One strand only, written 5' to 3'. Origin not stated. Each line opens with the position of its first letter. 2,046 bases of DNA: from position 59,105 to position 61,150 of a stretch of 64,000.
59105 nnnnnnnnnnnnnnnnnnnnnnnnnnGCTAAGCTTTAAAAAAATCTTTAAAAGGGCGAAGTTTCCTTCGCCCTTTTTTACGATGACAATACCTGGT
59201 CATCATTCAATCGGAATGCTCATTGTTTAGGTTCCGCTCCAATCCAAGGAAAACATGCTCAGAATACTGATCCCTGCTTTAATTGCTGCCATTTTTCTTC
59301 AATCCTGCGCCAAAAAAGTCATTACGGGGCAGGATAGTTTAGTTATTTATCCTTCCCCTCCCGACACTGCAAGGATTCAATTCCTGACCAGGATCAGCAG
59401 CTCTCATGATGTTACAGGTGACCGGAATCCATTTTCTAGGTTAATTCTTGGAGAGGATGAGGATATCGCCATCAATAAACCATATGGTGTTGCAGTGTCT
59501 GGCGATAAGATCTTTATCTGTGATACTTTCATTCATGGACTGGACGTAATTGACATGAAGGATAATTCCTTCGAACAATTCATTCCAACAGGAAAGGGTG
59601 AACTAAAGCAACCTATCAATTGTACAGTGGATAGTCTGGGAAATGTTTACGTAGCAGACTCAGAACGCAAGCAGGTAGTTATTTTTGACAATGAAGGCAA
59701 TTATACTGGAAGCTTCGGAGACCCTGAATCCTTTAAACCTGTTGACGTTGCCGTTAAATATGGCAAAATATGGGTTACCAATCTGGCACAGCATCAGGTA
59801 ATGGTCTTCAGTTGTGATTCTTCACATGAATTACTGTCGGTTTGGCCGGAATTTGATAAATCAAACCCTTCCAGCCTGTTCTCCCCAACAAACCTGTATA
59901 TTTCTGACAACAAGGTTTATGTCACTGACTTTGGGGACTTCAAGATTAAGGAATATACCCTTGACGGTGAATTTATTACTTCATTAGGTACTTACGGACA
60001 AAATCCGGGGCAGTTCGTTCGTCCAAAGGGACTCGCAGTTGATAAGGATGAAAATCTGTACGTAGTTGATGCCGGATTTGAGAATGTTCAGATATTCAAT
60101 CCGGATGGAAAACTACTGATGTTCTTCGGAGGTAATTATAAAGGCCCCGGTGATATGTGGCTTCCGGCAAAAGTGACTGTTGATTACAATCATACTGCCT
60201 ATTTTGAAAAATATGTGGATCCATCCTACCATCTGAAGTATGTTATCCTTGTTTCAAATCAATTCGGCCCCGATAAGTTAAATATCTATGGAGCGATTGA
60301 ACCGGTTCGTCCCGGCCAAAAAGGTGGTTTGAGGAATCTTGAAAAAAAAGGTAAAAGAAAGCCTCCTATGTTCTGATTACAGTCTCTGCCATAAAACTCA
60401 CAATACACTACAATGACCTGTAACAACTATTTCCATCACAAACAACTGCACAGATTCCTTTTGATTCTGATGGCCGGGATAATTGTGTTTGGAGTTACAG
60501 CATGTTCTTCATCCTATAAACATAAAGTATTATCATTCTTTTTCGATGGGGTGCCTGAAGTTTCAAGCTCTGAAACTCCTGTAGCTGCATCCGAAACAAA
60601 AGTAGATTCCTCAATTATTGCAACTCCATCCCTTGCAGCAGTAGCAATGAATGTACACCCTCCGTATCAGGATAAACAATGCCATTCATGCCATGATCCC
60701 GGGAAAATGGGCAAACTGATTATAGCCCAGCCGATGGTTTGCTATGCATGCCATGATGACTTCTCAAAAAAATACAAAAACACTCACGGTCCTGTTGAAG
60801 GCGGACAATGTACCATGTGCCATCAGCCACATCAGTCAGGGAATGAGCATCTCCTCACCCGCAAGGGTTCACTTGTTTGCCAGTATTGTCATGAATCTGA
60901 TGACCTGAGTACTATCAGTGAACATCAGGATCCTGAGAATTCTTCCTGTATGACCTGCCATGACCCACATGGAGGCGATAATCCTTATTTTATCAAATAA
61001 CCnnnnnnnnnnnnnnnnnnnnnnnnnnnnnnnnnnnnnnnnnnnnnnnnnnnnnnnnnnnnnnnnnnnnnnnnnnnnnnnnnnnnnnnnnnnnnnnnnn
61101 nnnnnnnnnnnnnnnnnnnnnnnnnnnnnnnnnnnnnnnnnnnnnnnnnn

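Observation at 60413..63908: Pentahaem lipoprotein - barrel - 9-haem triad with 2-nt intergenic gaps (porin-cytochrome-like unit)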

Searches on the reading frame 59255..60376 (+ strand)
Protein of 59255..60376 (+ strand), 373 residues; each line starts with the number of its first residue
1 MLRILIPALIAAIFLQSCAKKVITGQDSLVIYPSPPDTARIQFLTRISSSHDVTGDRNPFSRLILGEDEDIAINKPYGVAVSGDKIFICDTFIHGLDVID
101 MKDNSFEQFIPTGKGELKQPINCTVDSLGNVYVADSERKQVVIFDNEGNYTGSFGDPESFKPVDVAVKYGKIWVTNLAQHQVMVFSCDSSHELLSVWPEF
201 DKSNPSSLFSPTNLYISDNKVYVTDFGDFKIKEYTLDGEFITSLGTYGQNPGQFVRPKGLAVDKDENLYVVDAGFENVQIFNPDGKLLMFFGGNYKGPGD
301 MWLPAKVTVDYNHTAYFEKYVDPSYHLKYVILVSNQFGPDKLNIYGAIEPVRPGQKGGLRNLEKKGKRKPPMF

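Call 6: search_protein_families(library=pfam, proteins=[window:59255-60376:+], max_evalue=0.01)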
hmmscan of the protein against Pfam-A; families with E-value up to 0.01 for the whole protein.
window:59255-60376:+ (373 aa): 6 families
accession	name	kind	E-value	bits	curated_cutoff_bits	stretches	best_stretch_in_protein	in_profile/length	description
PF01436.27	NHL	-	3.4e-17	62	20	1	124-144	8-28/28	NHL repeat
PF08450.18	SGL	-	5.3e-07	29.9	26.3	1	219-288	146-217/246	SMP-30/Gluconolactonase/LRE-like region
PF17170.10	DUF5128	-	5e-06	26.4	22.9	1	211-283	46-119/321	6-bladed beta-propeller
PF06739.17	SBBP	-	2e-05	24.9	20.5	0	256-271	14-29/38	Beta-propeller repeat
PF22701.2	Mala_s_1-like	-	0.00018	21.7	27.5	0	240-289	86-122/195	Mal s 1 allergenic protein-like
PF25021.1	TEN_NHL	-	0.0052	16.2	27.1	0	253-286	140-171/357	Teneurin NHL domain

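Call 7: search_protein_families(library=ncbifam, proteins=[window:59255-60376:+], max_evalue=0.01)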
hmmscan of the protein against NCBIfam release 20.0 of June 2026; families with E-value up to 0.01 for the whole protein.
window:59255-60376:+ (373 aa): 4 families
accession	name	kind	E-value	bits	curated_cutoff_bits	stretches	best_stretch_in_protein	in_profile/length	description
NF035926.1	scyF_NHL_VPEP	equivalog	5.2e-36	124.6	350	2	166-316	110-261/376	scytonemin biosynthesis PEP-CTERM protein ScyF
NF047780.1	LIC12708_fam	subfamily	1.7e-07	30.5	150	1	210-287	58-152/391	LIC_12708 family protein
NF033206.1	ScyE_fam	subfamily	5.4e-06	26.2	80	0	257-288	255-286/333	ScyD/ScyE family protein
NF053768.1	CIS12_fam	equivalog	6.4e-06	25.1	860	1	70-224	84-235/715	CIS12 family contractile injection system protein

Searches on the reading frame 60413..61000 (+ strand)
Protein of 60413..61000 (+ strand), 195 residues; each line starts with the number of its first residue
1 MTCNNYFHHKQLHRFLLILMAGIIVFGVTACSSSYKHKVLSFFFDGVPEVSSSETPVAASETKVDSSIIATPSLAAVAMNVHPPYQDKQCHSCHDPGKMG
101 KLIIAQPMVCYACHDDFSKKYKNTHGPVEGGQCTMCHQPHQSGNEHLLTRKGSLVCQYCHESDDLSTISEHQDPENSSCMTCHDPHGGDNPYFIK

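Call 6: search_protein_families(library=pfam, proteins=[window:60413-61000:+], max_evalue=0.01)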
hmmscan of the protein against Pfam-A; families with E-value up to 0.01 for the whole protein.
window:60413-61000:+ (195 aa): 5 families
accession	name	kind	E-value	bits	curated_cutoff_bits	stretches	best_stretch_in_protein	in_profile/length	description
PF09699.15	Paired_CXXCH_1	-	1.7e-22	79.2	20.6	3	125-163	1-39/41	Doubled CXXCH motif (Paired_CXXCH_1)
PF14522.11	Cytochrome_C7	-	5.9e-05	23.3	24.8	1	125-184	8-67/67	Cytochrome c7 and related cytochrome c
PF14537.11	Cytochrom_c3_2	-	7.8e-05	23.5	25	0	87-161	6-79/79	Cytochrome c3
PF02085.21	Cytochrom_CIII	-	0.00057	20.6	22.9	1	72-160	16-101/101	Class III cytochrome C family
PF22113.1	Mtrc-MtrF_II-IV_dom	-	0.0024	17.8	30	0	109-143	8-41/176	Outer membrane cytochrome MtrC/MtrF-like, domains II/IV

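Call 7: search_protein_families(library=ncbifam, proteins=[window:60413-61000:+], max_evalue=0.01)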
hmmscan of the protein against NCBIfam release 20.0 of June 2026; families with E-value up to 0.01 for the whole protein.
window:60413-61000:+ (195 aa): 4 families
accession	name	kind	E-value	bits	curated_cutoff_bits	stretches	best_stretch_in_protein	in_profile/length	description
TIGR01905.1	paired_CXXCH_1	subfamily_domain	5.1e-20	71.1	25.2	3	125-163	1-39/41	doubled CXXCH domain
TIGR03508.1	decahem_SO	subfamily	2.8e-13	49.9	192.2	1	89-194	99-207/258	DmsE family decaheme c-type cytochrome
NF041028.1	decahem_GSU2203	exception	9.9e-12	44.7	325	1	89-187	130-233/317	GSU2203 family decaheme c-type cytochrome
NF047727.1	4hemeCytCCctA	equivalog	0.00044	20.4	180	0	45-116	38-106/109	tetraheme c-type cytochrome CctA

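Call 10: search_solved_structures(query=window:60413-61000:+, max_evalue=0.01)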
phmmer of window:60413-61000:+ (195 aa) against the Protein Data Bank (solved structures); distinct sequences matched with E-value up to 0.01: 1.
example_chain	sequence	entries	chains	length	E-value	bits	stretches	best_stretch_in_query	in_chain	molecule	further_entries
6r2q_A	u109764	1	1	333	9e-09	38.7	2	109-166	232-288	Cystathionine beta-synthase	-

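Call 34: find_homologous_proteins(query=window:60413-61000:+)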
Query window:60413-61000:+ (195 aa): 29 proteins with E <= 0.001 among 65 candidates.
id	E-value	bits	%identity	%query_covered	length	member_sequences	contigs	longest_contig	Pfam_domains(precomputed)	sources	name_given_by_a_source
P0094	1.5e-132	458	100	100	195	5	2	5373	PF09699.16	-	-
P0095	2.4e-62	228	40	98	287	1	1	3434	PF09699.16,PF14537.12,PF02085.22,PF14522.12,PF22113.2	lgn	-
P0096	3.3e-61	225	44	81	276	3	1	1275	PF09699.16,PF14537.12,PF02085.22,PF14522.12,PF22113.2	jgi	jgi:predicted CXXCH cytochrome family protein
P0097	1.1e-55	207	46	98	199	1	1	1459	PF09699.16,PF14537.12,PF14522.12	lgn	-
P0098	3.8e-55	205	49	93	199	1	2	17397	PF09699.16,PF14537.12,PF14522.12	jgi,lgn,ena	-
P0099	9.4e-54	200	49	93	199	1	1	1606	PF09699.16,PF14537.12,PF02085.22,PF14522.12,PF22113.2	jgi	-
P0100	1.7e-53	199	48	98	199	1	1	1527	PF09699.16,PF14537.12,PF02085.22,PF14522.12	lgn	-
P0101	5.1e-53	198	49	84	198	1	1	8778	PF09699.16,PF14537.12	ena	-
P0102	1.4e-52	197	34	94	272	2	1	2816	PF09699.16,PF14537.12,PF02085.22,PF14522.12,PF22113.2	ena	-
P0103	1.1e-51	194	46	93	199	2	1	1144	PF09699.16,PF14537.12,PF14522.12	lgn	-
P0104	1.1e-51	194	45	97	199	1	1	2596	PF09699.16,PF14537.12,PF14522.12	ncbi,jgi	jgi:predicted CXXCH cytochrome family protein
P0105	2.3e-51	193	47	98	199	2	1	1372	PF09699.16,PF14537.12,PF14522.12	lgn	-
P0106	5.3e-51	191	49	86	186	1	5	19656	PF09699.16,PF14537.12,PF14522.12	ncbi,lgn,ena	-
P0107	7.6e-51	191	46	98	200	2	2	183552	PF09699.16,PF14537.12,PF02085.22,PF14522.12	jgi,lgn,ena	-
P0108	1.8e-50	190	49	83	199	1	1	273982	PF09699.16,PF02085.22,PF14522.12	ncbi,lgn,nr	ncbi:MAG: hypothetical protein HXX13_06390 [Bacteroidetes bacterium]|nr:hypothetical protein [Bacter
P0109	2.2e-50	189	45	92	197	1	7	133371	PF09699.16,PF14537.12,PF02085.22,PF14522.12,PF22113.2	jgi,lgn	-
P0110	4.3e-49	185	48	88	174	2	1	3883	PF09699.16,PF14537.12,PF14522.12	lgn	-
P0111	2.3e-48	183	48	91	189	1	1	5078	PF09699.16,PF14537.12,PF14522.12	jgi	jgi:predicted CXXCH cytochrome family protein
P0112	1.3e-47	180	46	93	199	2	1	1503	PF09699.16,PF14537.12,PF14522.12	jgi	jgi:predicted CXXCH cytochrome family protein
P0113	4.7e-46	175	44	95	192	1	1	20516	PF09699.16,PF14537.12,PF02085.22,PF14522.12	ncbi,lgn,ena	-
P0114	3.3e-45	172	44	95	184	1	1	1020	PF09699.16,PF14537.12,PF14522.12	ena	-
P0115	7.7e-45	171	45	89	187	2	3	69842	PF09699.16,PF14537.12,PF14522.12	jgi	-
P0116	1.1e-42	164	40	97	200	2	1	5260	PF09699.16,PF14537.12,PF02085.22,PF14522.12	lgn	-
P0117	1.2e-39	154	41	85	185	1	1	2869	PF09699.16,PF14522.12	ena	-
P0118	8.6e-38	148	42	85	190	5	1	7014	PF09699.16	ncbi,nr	ncbi:MAG: cytochrome c3 family protein [Bacteroidales bacterium]|nr:cytochrome c3 family protein [Ba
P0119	7.6e-32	129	36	93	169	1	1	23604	PF09699.16,PF14522.12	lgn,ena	-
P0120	7.5e-28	116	34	90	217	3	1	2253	PF09699.16,PF14537.12,PF14522.12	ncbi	-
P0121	1.1e-22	99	40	54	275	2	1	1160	PF09699.16,PF14537.12,PF14522.12,PF22113.2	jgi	jgi:predicted CXXCH cytochrome family protein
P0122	1.9e-20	92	36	65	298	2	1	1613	PF09699.16,PF14537.12,PF14522.12,PF22113.2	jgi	-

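Call 76: predict_structure(alignment_id=A5)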
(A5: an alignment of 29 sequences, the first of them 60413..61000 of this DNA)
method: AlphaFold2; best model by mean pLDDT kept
length: 195 residues; sequences in the alignment: 29
mean_pLDDT: 56.9   pTM: 0.33
mean pLDDT of the five models: 56.9, 56.0, 54.2, 54.0, 47.8
residues with pLDDT >= 90: 17; 70-90: 37; 50-70: 47; < 50: 94
segments of 3 or more residues with pLDDT < 50: 35-49, 51-80, 123-151, 158-160, 182-195
pLDDT, mean of each block of 10 residues (from residue 1): 65 95 92 50 43 41 37 40 68 72 75 77 43 43 47 50 58 53 45 36
secondary structure, 60 per line:
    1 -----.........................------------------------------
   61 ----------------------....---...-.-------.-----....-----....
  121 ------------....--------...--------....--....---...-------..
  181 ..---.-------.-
elements in order: H6-30 H83-86 H108-111 H117-120 H133-136 H156-159 H162-165 H179-182
